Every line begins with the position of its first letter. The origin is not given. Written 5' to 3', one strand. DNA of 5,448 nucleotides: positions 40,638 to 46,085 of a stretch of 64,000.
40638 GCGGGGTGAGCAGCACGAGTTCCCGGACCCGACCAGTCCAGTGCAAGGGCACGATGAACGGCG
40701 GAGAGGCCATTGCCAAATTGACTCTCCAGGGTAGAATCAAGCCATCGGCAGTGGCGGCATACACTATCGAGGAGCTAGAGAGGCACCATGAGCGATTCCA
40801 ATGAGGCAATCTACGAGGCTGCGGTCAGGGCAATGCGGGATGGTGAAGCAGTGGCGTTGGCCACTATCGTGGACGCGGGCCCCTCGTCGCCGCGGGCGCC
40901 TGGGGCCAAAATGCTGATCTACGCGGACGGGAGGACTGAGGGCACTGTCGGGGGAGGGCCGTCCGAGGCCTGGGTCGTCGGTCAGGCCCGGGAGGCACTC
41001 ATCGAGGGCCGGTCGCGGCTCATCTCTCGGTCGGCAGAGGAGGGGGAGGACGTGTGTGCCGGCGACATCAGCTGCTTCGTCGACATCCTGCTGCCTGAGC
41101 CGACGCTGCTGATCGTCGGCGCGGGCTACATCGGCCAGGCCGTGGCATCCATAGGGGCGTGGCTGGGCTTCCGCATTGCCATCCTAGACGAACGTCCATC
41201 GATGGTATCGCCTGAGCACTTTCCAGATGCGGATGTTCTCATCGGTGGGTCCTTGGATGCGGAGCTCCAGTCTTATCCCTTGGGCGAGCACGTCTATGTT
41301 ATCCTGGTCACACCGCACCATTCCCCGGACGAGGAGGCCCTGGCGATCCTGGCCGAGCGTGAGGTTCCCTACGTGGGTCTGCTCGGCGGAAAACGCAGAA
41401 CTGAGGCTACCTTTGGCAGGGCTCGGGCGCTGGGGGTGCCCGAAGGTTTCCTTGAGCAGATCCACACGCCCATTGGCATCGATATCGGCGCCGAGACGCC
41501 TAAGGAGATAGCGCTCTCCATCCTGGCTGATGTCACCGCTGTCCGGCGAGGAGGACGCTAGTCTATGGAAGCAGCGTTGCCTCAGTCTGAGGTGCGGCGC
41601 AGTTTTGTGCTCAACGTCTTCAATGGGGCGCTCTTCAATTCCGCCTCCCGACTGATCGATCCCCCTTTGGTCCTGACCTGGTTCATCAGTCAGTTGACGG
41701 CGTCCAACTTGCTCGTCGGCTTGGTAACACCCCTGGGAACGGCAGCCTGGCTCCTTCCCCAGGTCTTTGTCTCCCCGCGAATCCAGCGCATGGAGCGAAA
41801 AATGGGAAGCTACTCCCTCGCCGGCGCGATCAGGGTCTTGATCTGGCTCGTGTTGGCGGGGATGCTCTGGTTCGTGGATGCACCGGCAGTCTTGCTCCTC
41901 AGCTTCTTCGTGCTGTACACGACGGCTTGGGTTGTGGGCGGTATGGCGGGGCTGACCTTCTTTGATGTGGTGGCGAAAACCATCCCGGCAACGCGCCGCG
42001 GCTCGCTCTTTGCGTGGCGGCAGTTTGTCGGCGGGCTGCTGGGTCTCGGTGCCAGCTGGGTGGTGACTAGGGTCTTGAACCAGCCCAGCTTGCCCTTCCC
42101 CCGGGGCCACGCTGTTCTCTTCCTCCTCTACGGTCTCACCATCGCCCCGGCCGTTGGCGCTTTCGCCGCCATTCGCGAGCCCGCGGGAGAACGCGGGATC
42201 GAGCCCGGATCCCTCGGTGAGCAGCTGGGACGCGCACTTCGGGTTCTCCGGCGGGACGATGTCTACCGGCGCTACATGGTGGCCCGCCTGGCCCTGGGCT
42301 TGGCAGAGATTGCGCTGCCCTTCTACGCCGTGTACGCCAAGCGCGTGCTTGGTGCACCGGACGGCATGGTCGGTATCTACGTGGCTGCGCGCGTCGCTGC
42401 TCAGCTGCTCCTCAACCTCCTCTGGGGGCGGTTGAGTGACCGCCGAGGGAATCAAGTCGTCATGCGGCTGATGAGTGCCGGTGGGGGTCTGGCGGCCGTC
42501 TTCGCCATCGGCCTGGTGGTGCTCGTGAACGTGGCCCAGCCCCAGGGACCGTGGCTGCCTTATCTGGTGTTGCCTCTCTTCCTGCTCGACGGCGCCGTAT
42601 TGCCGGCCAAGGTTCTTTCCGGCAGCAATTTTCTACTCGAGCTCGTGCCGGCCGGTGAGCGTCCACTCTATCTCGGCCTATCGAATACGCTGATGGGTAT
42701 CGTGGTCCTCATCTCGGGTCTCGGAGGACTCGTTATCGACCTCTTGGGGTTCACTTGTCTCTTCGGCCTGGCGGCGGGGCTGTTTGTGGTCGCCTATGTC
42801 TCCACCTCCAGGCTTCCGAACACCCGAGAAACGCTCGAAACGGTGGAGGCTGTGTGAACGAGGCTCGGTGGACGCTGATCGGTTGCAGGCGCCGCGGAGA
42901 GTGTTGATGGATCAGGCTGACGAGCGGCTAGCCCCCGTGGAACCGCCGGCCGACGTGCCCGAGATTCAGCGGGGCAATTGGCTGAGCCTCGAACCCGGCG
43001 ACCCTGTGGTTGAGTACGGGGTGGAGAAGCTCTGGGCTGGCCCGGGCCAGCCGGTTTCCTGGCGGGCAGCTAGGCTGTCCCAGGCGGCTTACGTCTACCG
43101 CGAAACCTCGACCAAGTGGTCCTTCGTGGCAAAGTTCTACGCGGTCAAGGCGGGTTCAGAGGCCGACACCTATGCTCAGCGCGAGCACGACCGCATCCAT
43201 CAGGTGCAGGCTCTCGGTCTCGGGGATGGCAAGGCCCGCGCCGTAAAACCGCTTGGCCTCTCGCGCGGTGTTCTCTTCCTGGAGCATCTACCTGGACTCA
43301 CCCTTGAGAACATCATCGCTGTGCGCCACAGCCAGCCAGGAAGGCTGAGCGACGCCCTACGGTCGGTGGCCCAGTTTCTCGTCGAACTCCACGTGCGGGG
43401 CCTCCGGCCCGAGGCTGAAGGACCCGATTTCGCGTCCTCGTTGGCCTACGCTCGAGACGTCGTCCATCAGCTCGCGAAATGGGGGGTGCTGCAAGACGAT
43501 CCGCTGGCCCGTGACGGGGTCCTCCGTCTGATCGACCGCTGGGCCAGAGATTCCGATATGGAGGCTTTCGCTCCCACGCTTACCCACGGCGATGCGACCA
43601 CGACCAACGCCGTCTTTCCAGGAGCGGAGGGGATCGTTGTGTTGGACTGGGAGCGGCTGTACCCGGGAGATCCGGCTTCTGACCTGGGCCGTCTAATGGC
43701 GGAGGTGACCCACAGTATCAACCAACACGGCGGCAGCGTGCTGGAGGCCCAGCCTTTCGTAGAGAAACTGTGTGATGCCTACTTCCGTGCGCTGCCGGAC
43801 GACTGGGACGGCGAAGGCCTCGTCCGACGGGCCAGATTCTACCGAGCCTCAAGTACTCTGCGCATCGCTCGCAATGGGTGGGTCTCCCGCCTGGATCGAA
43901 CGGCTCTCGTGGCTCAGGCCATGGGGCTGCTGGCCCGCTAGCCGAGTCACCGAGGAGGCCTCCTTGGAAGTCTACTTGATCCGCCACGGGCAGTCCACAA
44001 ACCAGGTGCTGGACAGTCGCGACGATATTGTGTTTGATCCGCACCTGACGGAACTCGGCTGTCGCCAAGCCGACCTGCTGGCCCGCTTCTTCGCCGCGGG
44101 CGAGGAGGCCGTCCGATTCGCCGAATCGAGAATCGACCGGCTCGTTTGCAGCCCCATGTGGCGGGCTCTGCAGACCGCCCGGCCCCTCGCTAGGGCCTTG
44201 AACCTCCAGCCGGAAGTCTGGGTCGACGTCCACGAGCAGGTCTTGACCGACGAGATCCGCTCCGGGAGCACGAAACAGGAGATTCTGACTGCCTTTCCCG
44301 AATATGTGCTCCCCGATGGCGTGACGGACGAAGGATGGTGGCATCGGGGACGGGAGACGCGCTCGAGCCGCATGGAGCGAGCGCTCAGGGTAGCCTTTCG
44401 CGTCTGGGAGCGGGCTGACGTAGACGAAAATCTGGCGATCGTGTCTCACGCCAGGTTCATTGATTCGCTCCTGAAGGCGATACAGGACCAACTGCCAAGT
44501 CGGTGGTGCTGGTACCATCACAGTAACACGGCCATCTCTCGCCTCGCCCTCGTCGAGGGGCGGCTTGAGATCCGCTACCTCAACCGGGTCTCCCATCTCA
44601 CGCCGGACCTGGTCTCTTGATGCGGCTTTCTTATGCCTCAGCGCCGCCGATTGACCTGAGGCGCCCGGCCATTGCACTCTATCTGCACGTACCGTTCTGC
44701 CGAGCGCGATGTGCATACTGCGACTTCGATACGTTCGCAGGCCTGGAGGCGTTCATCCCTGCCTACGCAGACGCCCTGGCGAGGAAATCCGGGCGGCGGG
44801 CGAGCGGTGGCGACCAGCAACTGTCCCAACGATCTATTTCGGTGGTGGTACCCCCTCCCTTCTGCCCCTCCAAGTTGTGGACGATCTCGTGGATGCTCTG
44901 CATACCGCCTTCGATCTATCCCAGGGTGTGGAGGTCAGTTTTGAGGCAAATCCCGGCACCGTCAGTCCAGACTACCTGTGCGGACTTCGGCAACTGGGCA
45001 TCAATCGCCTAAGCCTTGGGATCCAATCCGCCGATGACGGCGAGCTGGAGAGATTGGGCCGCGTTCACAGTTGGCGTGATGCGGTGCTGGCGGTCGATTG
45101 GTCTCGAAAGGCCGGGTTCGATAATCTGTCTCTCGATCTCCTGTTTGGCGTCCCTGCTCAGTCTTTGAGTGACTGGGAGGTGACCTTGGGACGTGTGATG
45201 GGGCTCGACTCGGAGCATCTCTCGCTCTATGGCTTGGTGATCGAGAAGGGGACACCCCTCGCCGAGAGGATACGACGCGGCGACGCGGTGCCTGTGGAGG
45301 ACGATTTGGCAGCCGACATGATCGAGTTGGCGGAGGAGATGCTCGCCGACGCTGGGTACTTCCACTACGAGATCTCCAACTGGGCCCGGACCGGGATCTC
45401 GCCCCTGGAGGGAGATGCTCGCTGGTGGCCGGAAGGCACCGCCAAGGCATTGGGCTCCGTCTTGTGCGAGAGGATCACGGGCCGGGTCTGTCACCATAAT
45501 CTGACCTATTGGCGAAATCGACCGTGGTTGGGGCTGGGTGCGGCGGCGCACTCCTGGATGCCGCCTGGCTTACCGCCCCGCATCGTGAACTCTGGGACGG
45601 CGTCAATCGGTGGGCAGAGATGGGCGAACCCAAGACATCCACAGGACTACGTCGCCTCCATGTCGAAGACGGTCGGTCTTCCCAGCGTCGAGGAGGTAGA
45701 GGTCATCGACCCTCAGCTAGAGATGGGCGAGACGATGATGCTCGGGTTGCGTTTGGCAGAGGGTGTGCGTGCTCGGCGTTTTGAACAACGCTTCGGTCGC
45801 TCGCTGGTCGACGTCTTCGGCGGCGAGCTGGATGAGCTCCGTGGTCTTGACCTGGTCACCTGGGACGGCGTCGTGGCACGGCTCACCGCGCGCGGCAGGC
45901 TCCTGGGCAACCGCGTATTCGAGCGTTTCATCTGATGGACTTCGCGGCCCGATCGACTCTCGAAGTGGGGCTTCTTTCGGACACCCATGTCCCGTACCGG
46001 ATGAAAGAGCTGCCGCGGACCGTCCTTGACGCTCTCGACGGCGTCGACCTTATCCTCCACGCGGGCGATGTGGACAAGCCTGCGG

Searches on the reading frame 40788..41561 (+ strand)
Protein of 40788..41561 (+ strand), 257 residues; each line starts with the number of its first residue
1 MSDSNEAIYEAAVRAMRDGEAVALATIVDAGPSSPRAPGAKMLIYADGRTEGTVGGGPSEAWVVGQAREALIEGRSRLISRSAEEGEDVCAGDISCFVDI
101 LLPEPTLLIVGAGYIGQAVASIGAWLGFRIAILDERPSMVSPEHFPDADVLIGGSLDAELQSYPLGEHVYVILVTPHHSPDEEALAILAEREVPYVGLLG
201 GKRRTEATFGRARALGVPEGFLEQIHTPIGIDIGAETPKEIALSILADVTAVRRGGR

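Call 3: search_protein_families(library=pfam, proteins=[window:40788-41561:+], max_evalue=1)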
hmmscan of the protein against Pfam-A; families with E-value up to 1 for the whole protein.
window:40788-41561:+ (257 aa): 6 families
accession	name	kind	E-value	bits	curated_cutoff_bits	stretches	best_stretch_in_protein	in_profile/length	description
PF13478.12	XdhC_C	-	2.4e-34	119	29.7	1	107-249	1-125/125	XdhC Rossmann domain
PF02625.21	XdhC_CoxI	-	1e-20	73.8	24.3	1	16-79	2-65/68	XdhC and CoxI family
PF02826.25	2-Hacid_dh_C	-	0.0017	18.2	25.1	1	103-139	35-71/178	D-isomer specific 2-hydroxyacid dehydrogenase, NAD binding domain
PF07992.20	Pyr_redox_2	-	0.051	13.4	26.1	1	106-140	144-178/291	Pyridine nucleotide-disulphide oxidoreductase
PF02737.24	3HCDH_N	-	0.1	13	22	1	108-139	3-34/180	3-hydroxyacyl-CoA dehydrogenase, NAD binding domain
PF03721.20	UDPG_MGDP_dh_N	-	0.22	11.5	27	1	108-139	4-35/187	UDP-glucose/GDP-mannose dehydrogenase family, NAD binding domain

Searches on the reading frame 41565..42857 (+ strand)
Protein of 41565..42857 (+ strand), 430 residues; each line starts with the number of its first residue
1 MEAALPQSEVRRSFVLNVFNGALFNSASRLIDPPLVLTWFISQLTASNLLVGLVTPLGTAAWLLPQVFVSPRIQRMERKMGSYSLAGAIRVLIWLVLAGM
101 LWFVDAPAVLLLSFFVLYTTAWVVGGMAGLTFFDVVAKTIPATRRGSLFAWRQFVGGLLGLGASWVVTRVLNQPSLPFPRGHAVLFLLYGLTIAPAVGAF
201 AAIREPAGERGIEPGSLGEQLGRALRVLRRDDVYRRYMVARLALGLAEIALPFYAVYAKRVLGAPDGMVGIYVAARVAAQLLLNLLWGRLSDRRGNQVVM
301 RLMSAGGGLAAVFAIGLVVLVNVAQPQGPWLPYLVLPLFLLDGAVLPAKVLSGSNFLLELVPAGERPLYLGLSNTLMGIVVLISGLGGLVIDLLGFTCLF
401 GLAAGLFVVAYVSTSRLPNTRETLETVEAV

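Call 3: search_protein_families(library=pfam, proteins=[window:41565-42857:+], max_evalue=1)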
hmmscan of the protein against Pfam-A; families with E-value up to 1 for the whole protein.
window:41565-42857:+ (430 aa): 1 family
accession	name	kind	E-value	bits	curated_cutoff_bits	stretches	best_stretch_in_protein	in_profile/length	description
PF07690.21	MFS_1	-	3.3e-14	53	33.4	2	248-412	13-166/347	Major Facilitator Superfamily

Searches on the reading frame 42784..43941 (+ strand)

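Call 3: search_protein_families(library=pfam, proteins=[window:42784-43941:+], max_evalue=1)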
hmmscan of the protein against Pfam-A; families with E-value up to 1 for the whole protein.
window:42784-43941:+ (385 aa): 1 family
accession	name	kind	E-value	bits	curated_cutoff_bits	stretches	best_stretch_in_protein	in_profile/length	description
PF01636.29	APH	-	2.3e-17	64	23.2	1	104-307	14-212/239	Phosphotransferase enzyme family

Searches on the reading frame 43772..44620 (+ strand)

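Call 3: search_protein_families(library=pfam, proteins=[window:43772-44620:+], max_evalue=1)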
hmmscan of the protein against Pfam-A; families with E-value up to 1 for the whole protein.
window:43772-44620:+ (282 aa): 1 family
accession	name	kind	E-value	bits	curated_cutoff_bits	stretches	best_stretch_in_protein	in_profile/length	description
PF00300.27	His_Phos_1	-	7.1e-25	88.2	21.7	1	67-271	1-192/194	Histidine phosphatase superfamily (branch 1)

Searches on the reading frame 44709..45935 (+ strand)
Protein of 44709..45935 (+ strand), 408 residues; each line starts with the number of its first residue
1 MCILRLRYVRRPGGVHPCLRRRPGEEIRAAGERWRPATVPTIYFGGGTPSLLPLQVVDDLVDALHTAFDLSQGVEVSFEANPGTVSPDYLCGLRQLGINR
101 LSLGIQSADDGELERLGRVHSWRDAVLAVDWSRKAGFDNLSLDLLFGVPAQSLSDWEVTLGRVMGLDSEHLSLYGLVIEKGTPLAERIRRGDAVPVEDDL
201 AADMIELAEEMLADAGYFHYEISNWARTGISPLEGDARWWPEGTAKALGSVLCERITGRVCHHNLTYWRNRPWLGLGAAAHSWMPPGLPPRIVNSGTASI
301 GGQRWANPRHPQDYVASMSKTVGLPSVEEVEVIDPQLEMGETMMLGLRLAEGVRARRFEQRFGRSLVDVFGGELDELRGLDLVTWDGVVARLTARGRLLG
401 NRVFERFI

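Call 3: search_protein_families(library=pfam, proteins=[window:44709-45935:+], max_evalue=1)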
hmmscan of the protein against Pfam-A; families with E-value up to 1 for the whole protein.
window:44709-45935:+ (408 aa): 3 families
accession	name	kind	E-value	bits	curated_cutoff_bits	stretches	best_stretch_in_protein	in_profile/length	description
PF04055.27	Radical_SAM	-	4.3e-17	63.2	29.5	1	23-160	29-163/166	Radical SAM superfamily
PF06969.22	HemN_C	-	9e-14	51.7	24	1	335-399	3-67/67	HemN C-terminal domain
PF16199.10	Radical_SAM_C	-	0.092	13.3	31.9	1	173-205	6-38/85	Radical_SAM C-terminal domain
